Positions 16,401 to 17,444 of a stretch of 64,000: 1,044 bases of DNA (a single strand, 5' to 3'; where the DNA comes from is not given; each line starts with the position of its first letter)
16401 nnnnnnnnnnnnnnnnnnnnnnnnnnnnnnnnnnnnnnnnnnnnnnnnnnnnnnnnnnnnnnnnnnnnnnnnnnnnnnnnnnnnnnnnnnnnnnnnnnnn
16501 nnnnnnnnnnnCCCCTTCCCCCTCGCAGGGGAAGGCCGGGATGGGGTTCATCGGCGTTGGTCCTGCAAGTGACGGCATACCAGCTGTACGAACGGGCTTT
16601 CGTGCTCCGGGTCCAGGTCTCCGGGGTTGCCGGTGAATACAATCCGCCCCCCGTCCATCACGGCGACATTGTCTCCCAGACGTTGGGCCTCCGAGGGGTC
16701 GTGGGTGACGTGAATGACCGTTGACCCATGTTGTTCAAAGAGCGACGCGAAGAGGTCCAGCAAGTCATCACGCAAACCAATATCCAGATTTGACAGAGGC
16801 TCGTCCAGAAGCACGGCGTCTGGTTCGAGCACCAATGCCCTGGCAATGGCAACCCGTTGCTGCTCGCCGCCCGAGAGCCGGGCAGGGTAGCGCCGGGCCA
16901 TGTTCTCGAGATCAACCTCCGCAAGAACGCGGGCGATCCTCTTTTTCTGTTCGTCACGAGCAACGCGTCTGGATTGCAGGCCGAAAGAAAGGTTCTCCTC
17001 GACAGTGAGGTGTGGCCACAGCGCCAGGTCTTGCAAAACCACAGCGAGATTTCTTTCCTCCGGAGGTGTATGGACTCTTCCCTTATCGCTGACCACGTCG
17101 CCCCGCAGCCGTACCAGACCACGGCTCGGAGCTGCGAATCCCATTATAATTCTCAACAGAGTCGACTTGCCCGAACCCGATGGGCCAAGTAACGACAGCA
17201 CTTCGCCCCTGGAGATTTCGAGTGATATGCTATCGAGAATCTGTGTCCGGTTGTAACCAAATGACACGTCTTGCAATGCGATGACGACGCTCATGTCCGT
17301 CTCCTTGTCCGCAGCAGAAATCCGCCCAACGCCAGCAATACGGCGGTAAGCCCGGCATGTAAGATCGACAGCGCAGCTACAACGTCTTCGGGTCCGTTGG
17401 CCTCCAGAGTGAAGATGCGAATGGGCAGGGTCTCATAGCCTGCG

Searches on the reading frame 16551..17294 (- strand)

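Call 29: search_protein_families(library=pfam, proteins=[window:16551-17294:-], max_evalue=0.001)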
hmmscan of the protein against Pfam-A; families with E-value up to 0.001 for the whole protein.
window:16551-17294:- (248 aa): 5 families
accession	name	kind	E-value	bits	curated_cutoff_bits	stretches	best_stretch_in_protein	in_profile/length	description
PF00005.33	ABC_tran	-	5.2e-36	124.7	25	1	20-167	1-136/137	ABC transporter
PF13304.12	AAA_21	-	1.4e-08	35.7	27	1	129-201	227-301/304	AAA domain, putative AbiEii toxin, Type IV TA system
PF13671.12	AAA_33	-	4.3e-06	27.5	27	1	33-205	2-111/143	AAA domain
PF13191.12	AAA_16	-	9.7e-05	23.4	32.6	1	27-70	21-63/167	AAA ATPase domain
PF13555.12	AAA_29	-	0.00048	20.3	27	0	24-47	16-39/61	P-loop containing region of AAA domain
